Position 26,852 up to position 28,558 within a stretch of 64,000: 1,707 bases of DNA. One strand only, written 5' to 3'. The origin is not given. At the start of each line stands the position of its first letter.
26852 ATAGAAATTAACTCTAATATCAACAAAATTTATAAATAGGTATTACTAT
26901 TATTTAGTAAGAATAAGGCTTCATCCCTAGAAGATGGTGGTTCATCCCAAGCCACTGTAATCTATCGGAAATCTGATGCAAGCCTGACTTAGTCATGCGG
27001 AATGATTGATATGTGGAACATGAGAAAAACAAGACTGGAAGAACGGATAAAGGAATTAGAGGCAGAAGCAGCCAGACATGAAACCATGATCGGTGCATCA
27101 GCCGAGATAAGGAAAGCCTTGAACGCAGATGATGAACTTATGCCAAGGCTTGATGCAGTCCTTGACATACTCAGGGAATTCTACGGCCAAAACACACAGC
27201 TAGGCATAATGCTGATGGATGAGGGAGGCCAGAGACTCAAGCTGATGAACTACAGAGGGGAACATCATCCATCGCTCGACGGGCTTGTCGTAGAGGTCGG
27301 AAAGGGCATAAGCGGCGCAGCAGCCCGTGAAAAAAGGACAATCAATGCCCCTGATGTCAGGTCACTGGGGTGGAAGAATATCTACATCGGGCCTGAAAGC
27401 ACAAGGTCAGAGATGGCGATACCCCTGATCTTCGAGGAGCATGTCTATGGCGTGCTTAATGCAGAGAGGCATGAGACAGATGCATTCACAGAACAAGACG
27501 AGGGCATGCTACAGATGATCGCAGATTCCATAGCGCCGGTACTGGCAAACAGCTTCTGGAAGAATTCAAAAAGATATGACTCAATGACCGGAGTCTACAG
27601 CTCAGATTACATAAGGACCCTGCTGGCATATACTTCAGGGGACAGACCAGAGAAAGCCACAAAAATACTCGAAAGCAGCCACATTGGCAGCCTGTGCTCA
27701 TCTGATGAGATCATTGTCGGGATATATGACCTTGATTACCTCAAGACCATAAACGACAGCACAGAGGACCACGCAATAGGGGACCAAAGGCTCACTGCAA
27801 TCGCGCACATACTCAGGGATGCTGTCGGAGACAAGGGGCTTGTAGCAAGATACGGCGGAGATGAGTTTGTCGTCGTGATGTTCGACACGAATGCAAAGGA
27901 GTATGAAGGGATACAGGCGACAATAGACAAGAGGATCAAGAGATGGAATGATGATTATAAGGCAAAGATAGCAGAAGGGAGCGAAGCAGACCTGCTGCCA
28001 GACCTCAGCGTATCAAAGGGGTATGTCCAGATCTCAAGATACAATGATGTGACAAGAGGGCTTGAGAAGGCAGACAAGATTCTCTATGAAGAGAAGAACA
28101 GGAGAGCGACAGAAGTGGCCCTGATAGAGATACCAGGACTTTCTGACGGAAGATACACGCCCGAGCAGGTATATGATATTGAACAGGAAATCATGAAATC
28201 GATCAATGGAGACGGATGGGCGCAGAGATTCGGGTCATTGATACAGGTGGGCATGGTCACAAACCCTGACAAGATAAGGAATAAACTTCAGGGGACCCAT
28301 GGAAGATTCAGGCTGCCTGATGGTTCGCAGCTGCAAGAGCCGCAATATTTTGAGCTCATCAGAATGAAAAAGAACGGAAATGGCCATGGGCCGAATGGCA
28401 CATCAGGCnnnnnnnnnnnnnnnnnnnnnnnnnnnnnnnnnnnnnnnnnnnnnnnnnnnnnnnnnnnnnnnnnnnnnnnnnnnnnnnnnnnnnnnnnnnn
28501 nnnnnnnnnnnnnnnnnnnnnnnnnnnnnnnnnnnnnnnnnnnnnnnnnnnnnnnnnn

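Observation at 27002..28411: GAF-GGDEF (diguanylate-cyclase-like) gene in an archaeal genomic context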

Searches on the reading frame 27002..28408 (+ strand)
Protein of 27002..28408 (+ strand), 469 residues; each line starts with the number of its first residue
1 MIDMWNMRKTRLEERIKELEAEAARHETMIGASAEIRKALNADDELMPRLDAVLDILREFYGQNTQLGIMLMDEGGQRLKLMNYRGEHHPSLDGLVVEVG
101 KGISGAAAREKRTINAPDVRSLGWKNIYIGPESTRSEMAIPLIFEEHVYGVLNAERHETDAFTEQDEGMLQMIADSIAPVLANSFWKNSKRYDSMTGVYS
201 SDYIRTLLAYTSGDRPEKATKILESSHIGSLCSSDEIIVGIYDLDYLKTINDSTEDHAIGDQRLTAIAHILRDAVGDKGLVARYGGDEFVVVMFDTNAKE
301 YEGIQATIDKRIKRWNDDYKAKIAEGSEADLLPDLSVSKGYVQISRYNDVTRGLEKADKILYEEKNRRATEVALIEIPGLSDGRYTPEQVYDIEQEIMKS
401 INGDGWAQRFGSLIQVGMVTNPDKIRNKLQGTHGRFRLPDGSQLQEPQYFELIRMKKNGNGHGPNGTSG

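Call 4: search_protein_families(library=pfam, proteins=[window:27002-28408:+], max_evalue=1)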
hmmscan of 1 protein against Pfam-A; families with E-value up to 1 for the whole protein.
window:27002-28408:+ (469 aa): 7 families
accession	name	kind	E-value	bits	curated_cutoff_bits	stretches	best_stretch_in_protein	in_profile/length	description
PF00990.26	GGDEF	-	2.8e-18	66.6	23.8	1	235-368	31-158/161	Diguanylate cyclase, GGDEF domain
PF13185.12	GAF_2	-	1.3e-15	58.2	28.6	1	50-181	8-135/136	GAF domain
PF01590.32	GAF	-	1.2e-11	45.7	22.4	1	50-178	6-130/133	GAF domain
PF13492.12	GAF_3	-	6.7e-06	27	27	1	69-183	24-129/129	GAF domain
PF06698.16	DUF1192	-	0.2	12.2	25.5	1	12-39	25-52/58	Protein of unknown function (DUF1192)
PF10568.15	Tom37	-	0.24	12.2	25.1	1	156-209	63-116/124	Outer mitochondrial membrane transport complex protein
PF18210.6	Knl1_RWD_C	-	0.33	11.5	27.8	1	9-39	6-35/151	Knl1 RWD C-terminal domain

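Call 5: search_protein_families(library=ncbifam, proteins=[window:27002-28408:+], max_evalue=1)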
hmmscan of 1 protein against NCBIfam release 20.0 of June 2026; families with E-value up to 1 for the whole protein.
window:27002-28408:+ (469 aa): 26 families (the best 25 are shown)
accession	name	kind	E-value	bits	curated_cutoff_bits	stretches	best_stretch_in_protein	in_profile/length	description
TIGR00254.1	GGDEF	domain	2.6e-18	66.3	37.4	1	235-372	35-164/168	diguanylate cyclase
NF007135.0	PRK09581.1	equivalog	3.3e-18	65.7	474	1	233-372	320-452/457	PleD family two-component system response regulator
NF041606.1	dguan_cyc_DgcA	equivalog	8.4e-18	64.4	370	1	138-372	124-336/340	diguanylate cyclase DgcA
NF038266.1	diguan_SiaD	equivalog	1.4e-16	60.7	290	1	234-366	123-246/252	biofilm regulation diguanylate cyclase SiaD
NF007380.0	PRK09894.1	equivalog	3.7e-14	52.8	256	1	235-367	157-279/296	diguanylate cyclase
NF007423.1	PRK09966.1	equivalog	6e-14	51.7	325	1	243-365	277-390/390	diguanylate cyclase DgcN/YfiN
NF040885.1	diguan_DgcJ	equivalog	4.3e-13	48.9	500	1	228-369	363-490/493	diguanylate cyclase DgcJ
NF053781.1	cdiGMPphdstlr2612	equivalog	3.2e-12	45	1600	1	241-376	877-1003/1268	Tlr1612 family c-di-GMP phosphodiesterase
NF047654.1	DiguCycDgcRLepto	equivalog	7.3e-12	44.8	500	1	236-367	164-288/295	diguanylate cyclase DgcR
NF007298.0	PRK09776.1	equivalog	2.7e-10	38.8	1135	1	242-313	721-791/1111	diguanylate cyclase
NF007599.0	PRK10245.1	equivalog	3.2e-10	39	402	1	235-373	240-370/371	diguanylate cyclase AdrA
NF007474.0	PRK10060.1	equivalog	4.3e-10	38.4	782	1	238-313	266-342/663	cyclic di-GMP phosphodiesterase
NF051473.1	DigCycDgcsShew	equivalog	1.4e-09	37.7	400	1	235-304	165-232/291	diguanylate cyclase DgcS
NF045675.1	PhdiestaseDibA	equivalog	4.7e-09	35.1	980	1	236-298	234-295/623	phosphodiesterase DibA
NF008283.0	PRK11061.1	equivalog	5.5e-09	34.8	583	1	68-188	39-161/748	phosphoenolpyruvate--protein phosphotransferase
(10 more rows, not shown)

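Call 6: search_solved_structures(query=window:27002-28408:+, max_evalue=0.01, show_alignments=2)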
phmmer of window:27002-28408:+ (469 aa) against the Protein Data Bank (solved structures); distinct sequences matched with E-value up to 0.01: 58.
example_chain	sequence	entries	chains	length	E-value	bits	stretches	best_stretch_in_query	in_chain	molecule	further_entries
4zve_A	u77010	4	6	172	8.9e-11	44.6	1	237-374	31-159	Diguanylate cyclase DosC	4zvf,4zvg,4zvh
6d9m_A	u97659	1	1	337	1.8e-10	43.7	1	241-367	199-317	Fusion protein of Endolysin,Response receiver sensor diguanylate cyclase, GAF domain-conta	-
4wxw_A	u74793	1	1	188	2.6e-09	39.8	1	239-366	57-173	Uncharacterized protein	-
4wxo_A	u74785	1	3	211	3.4e-09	39.4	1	239-366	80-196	Uncharacterized protein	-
8c05_A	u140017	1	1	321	2.1e-08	36.8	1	237-366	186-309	Sensor domain-containing diguanylate cyclase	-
4mn7_A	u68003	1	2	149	4.4e-08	35.8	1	50-187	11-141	Putative uncharacterized protein Ta0848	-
4mmn_A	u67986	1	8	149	4.9e-08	35.6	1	50-187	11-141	Putative uncharacterized protein Ta0848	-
3i5b_A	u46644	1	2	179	6.1e-08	35.3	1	226-378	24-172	WspR response regulator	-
6zxb_A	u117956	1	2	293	8e-08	34.9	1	239-366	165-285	Putative GGDEF/response regulator receiver domain protein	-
3i5c_A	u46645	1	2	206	8.2e-08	34.9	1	224-378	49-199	Fusion of General control protein GCN4 and WSPR response regulator protein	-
6zxc_A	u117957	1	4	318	9.6e-08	34.7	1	238-366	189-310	Putative GGDEF/response regulator receiver domain protein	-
3ign_A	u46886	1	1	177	1.3e-07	34.2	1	241-371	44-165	Diguanylate cyclase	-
6zxm_A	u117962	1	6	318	2.6e-07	33.2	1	238-366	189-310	Putative GGDEF/response regulator receiver domain protein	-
3bre_A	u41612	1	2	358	3e-07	33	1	225-378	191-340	Probable two-component response regulator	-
9g86_A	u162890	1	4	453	3.5e-07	32.8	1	233-363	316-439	Response regulator PleD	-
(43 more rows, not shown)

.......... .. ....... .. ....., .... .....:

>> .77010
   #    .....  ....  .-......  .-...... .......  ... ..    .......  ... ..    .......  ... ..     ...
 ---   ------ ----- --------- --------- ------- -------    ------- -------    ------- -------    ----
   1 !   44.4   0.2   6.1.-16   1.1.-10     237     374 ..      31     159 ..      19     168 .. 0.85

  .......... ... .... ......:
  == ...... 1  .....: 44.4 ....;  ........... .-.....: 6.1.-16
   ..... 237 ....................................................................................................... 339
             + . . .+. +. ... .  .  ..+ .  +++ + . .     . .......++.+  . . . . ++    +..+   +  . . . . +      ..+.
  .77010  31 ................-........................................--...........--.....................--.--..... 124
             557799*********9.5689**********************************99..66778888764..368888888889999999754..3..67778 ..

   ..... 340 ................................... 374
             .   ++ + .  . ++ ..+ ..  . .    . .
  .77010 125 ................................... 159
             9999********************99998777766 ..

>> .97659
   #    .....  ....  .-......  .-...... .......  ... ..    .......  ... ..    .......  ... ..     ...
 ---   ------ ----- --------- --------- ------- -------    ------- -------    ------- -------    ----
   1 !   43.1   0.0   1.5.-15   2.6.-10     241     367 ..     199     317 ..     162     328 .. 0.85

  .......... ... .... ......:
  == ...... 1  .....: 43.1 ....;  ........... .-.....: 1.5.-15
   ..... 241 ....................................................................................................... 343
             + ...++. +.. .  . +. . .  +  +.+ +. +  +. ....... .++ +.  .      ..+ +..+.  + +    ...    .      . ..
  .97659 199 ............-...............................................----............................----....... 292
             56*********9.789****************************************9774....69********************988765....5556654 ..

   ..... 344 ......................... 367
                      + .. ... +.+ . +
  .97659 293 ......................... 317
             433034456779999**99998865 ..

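Call 11: find_homologous_proteins(query=window:27002-28408:+)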
Query window:27002-28408:+ (469 aa): 321 proteins with E <= 0.001 among 8000 candidates; the best 120 are listed.
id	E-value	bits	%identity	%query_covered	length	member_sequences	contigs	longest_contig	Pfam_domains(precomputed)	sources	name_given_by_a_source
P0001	0.0e+0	1037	100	99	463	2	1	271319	PF13185.13,PF01590.33,PF13492.13,PF00990.27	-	-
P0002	5.7e-33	133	26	64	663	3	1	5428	PF13185.13,PF01590.33,PF13492.13,PF00990.27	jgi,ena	-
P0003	1.0e-19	89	30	68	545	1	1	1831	PF13185.13,PF13487.13,PF01966.29,PF01590.33,PF13492.13,PF00990.27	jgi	jgi:diguanylate cyclase (GGDEF)-like protein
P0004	2.3e-19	88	29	71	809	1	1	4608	PF12728.14,PF13185.13,PF13487.13,PF01966.29,PF01590.33,PF13492.13,PF00990.27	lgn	-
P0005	4.6e-19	87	29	68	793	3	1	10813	PF12728.14,PF13185.13,PF13487.13,PF01966.29,PF01590.33,PF13492.13,PF00990.27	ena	-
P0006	1.8e-18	85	32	57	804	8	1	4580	PF12728.14,PF13185.13,PF13487.13,PF01966.29,PF01590.33,PF13492.13,PF00990.27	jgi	-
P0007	2.0e-18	85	30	68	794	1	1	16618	PF12728.14,PF13185.13,PF13487.13,PF01966.29,PF01590.33,PF13492.13,PF00990.27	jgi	jgi:diguanylate cyclase (GGDEF)-like protein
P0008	2.8e-18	84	28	78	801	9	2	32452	PF12728.14,PF13185.13,PF13487.13,PF01966.29,PF01590.33,PF13492.13,PF00990.27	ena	-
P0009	2.9e-18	84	31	68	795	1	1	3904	PF12728.14,PF13185.13,PF13487.13,PF01966.29,PF01590.33,PF13492.13,PF00990.27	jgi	jgi:diguanylate cyclase (GGDEF)-like protein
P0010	3.1e-18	84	30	68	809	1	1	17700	PF12728.14,PF13185.13,PF13487.13,PF01966.29,PF01590.33,PF13492.13,PF00990.27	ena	-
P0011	4.4e-18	84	30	68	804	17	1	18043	PF12728.14,PF13185.13,PF13487.13,PF01966.29,PF01590.33,PF13492.13,PF00990.27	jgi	-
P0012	4.5e-18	84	33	53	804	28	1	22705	PF12728.14,PF13185.13,PF13487.13,PF01966.29,PF01590.33,PF13492.13,PF00990.27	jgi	jgi:diguanylate cyclase (GGDEF)-like protein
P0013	5.6e-18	83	33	53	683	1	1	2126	PF13185.13,PF13487.13,PF01966.29,PF01590.33,PF13492.13,PF00990.27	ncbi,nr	ncbi:MAG TPA: diguanylate cyclase, partial [Candidatus Angelobacter sp.]|nr:diguanylate cyclase [Can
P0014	5.7e-18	83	31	68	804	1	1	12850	PF12728.14,PF13185.13,PF13487.13,PF01966.29,PF01590.33,PF13492.13,PF00990.27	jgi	jgi:diguanylate cyclase (GGDEF)-like protein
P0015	7.2e-18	83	33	57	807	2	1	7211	PF12728.14,PF13185.13,PF13487.13,PF01966.29,PF01590.33,PF13492.13,PF00990.27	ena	-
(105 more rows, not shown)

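Call 13: find_encoding_contigs(protein=P0001, flank=10000, max_places=4)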
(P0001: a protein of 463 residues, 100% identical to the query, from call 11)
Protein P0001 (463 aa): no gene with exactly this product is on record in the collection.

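Call 14: find_encoding_contigs(protein=P0002, flank=6000, max_places=4)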
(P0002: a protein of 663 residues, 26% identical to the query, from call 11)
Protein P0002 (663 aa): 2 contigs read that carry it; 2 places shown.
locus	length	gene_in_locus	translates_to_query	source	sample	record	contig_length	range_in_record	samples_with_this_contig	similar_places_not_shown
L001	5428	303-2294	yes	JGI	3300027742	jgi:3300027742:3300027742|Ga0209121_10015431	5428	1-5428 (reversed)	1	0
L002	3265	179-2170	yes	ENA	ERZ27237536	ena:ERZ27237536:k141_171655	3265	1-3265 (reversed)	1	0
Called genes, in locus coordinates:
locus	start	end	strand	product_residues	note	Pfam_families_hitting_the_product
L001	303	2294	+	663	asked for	PF01590:GAF, PF13185:GAF_2, PF13492:GAF_3, PF01590:GAF, PF13185:GAF_2, PF13492:GAF_3, PF01590:GAF, PF13185:GAF_2, +2 more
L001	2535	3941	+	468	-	PF01547:SBP_bac_1, PF13416:SBP_bac_8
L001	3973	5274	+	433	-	PF20511:PMI_typeI_cat, PF21621:MPI_cupin_dom (faint)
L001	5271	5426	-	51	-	?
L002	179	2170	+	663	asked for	PF01590:GAF, PF13185:GAF_2, PF13492:GAF_3, PF01590:GAF, PF13185:GAF_2, PF13492:GAF_3, PF01590:GAF, PF13185:GAF_2, +2 more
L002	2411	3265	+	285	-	?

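Call 28: find_related_loci(query=window:27002-28408:+, collection=genome_contigs, flank=10000)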
Query window:27002-28408:+ (469 aa) in genome_contigs; peptide patterns used: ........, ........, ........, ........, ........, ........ (x = any residue, [..] = any of these).
15 stretches matched a pattern; 2 encode a relative of the query (tblastn E <= 1e-3); 2 distinct loci.
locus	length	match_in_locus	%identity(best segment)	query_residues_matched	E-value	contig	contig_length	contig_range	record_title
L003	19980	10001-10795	25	29-310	9e-10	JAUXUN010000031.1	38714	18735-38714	MAG: Aestuariivirga sp. isolate C15_concoct.bin.12 C15_k141_378173, whole genome shotgun sequence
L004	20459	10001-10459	24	193-365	4e-8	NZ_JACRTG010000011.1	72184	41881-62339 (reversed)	Paratissierella segnis strain BX21 BX-21_ctg0037, whole genome shotgun sequence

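Call 30: search_protein_families(library=pfam, proteins=[P0002], max_evalue=0.01)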
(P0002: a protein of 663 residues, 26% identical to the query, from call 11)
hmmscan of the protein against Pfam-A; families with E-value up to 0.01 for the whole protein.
P0002 (663 aa): 5 families
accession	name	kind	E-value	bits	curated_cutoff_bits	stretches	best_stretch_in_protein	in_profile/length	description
PF13185.12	GAF_2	-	3.1e-58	196.2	28.6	3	360-498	2-136/136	GAF domain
PF00990.26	GGDEF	-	2e-48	164.6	23.8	1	510-663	1-155/161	Diguanylate cyclase, GGDEF domain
PF01590.32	GAF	-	5.4e-48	163.3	22.4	3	361-497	1-133/133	GAF domain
PF13492.12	GAF_3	-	3.1e-36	125.1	27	3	361-499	1-129/129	GAF domain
PF22335.1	Cas10-Cmr2_palm2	-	0.00069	20.2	27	1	583-660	51-120/133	Cas10/Cmr2, second palm domain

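Call 36: find_related_loci(query=window:27002-28408:+, collection=metagenome_contigs, flank=10000)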
Query window:27002-28408:+ (469 aa) in metagenome_contigs; peptide patterns used: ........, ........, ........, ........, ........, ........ (x = any residue, [..] = any of these).
22 stretches matched a pattern; 1 encode a relative of the query (tblastn E <= 1e-3); 1 distinct loci.
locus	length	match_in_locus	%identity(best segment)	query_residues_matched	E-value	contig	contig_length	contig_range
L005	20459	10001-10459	24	193-365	2e-8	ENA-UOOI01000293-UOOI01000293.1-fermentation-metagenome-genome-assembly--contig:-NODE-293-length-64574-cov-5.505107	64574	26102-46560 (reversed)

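Call 38: search_protein_representatives(protein=window:27002-28408:+)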
Query: 469 residues. Proteins with E-value up to 0.001 (for the whole library): 60404; up to 1e-10: 3631; up to 1e-30: 54. The best 150 are listed.
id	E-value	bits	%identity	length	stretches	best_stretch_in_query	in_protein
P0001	0.0e+00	1037.2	100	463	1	7-469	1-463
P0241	2.6e-60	221.2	28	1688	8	32-320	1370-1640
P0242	2.9e-47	178.2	28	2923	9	20-190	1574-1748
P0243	3.2e-47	178.0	29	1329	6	24-184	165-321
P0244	6.3e-46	173.7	30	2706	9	22-184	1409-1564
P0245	7.3e-45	170.2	31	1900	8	22-185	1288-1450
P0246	1.1e-43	166.3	29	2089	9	16-242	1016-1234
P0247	7.7e-42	160.3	29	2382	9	37-179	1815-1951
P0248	1.4e-41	159.4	30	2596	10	26-176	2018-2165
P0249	7.6e-41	157.0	28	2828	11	30-184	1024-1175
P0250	1.4e-40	156.1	31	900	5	20-181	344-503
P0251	5.3e-40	154.2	29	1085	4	51-194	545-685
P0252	5.4e-39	150.9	27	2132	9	47-183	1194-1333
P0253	1.5e-38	149.4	28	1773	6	88-185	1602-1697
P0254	2.2e-38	148.9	30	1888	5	43-308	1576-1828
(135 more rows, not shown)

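Call 48: predict_structure(alignment_id=A1)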
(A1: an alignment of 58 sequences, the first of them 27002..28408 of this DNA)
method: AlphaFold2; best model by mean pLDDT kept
length: 469 residues; sequences in the alignment: 58
mean_pLDDT: 81.8   pTM: 0.62
mean pLDDT of the five models: 81.8, 80.0, 79.8, 78.8, 78.6
residues with pLDDT >= 90: 263; 70-90: 107; 50-70: 36; < 50: 63
segments of 3 or more residues with pLDDT < 50: 405-439, 443-469
pLDDT, mean of each block of 10 residues (from residue 1): 95 96 92 95 89 96 94 92 89 91 96 94 63 87 96 96 95 96 82 90 85 73 69 82 94 84 96 94 95 93 97 96 84 94 85 93 91 72 76 73 50 37 41 41 45 39 35
secondary structure, 60 per line:
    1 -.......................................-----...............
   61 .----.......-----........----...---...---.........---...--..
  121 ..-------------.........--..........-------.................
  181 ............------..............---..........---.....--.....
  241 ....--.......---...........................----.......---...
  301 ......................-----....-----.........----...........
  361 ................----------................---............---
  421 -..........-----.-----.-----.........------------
elements in order: H2-40 H46-61 E66-72 E78-85 E96-98 H102-110 E114-116 H119-122 E136-144 E147-156 H164-191 H201-212 H216-225 H229-233 E236-244 H247-253 H257-278 E279-283 E288-294 H298-322 H328-331 E337-345 H350-376 H387-402 H406-417 H422-431 H449-457

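Call 50: find_homologous_proteins(query=window:27002-28408:+, region=372-469, max_evalue=10)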
Query window:27002-28408:+, residues 372-469 (98 aa): 1 proteins with E <= 10 among 36 candidates.
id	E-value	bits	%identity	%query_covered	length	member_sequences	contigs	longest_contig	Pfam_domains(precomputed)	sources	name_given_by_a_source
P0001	1.1e-58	214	100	100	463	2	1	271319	PF13185.13,PF01590.33,PF13492.13,PF00990.27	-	-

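Call 51: fold_search(model_id=the predicted structure, library=pdb)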
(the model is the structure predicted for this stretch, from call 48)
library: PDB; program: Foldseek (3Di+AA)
matches with E <= 10: 1398; with E <= 0.001: 408
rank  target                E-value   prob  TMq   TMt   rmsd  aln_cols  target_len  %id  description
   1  5llw_A                2.2e-12  1.00  0.29  0.21  16.5       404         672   14  Bacteriophytochrome activated diguanylyl cyclase from Idiomarina species A28L (released 2017-03-15)
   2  6et7_A                2.6e-12  1.00  0.30  0.22  17.4       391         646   14  Activated heterodimer of the bacteriophytochrome regulated diguanylyl cyclase variant - S505V A526V - from Idiomarina  (released 2018-06-13)
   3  4zmu_A                4.1e-12  1.00  0.32  0.43  13.5       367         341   19  Dcsbis, a diguanylate cyclase from Pseudomonas aeruginosa (released 2016-05-04)
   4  4zmu_B                4.6e-12  1.00  0.32  0.43  13.4       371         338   19  Dcsbis, a diguanylate cyclase from Pseudomonas aeruginosa (released 2016-05-04)
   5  6et7_B                1.2e-11  1.00  0.28  0.21  35.2       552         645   12  Activated heterodimer of the bacteriophytochrome regulated diguanylyl cyclase variant - S505V A526V - from Idiomarina  (released 2018-06-13)
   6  5llx_B                1.3e-11  1.00  0.30  0.22  21.0       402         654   13  Bacteriophytochrome activated diguanylyl cyclase from Idiomarina species A28L with GTP bound (released 2017-03-15)
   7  5llw_B                2.1e-11  1.00  0.29  0.20  16.5       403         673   15  Bacteriophytochrome activated diguanylyl cyclase from Idiomarina species A28L (released 2017-03-15)
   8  5llx_A                6.0e-11  1.00  0.30  0.22  16.4       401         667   13  Bacteriophytochrome activated diguanylyl cyclase from Idiomarina species A28L with GTP bound (released 2017-03-15)
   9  8c05                  3.9e-10  1.00  0.29  0.44  15.5       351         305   17  LOV-activated diguanylate cyclase, dark-state structure (released 2023-07-19)
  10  5xgb                  3.9e-10  1.00  0.30  0.26  15.4       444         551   16  Crystal structure of the PAS-GGDEF-EAL domain of PA0861 from Pseudomonas aeruginosa (released 2017-12-20)
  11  9cmf_A                4.3e-10  1.00  0.27  0.16  19.9       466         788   11  Substrate bound DosP (released 2024-11-20)
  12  5xgd                  1.0e-09  1.00  0.31  0.26  15.3       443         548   15  Crystal structure of the PAS-GGDEF-EAL domain of PA0861 from Pseudomonas aeruginosa in complex with GTP (released 2017-12-20)
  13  9bkv_B                1.1e-09  1.00  0.27  0.17  19.6       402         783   11  DosP R97A bent form (released 2024-11-20)
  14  3i5c_A                2.1e-09  1.00  0.31  0.68   5.5       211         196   19  Crystal structure of a fusion protein containing the leucine zipper of GCN4 and the GGDEF domain of WspR from Pseudomo (released 2009-08-18)
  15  3ci6_B                2.5e-09  1.00  0.31  0.84   2.3       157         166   20  Crystal structure of the GAF domain from Acinetobacter phosphoenolpyruvate-protein phosphotransferase (released 2008-05-13)
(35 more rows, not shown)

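Call 72: search_protein_families(library=padloc, proteins=[window:27002-28408:+], max_evalue=0.001)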
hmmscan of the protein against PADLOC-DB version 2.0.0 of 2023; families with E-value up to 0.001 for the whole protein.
window:27002-28408:+ (469 aa): 0 families
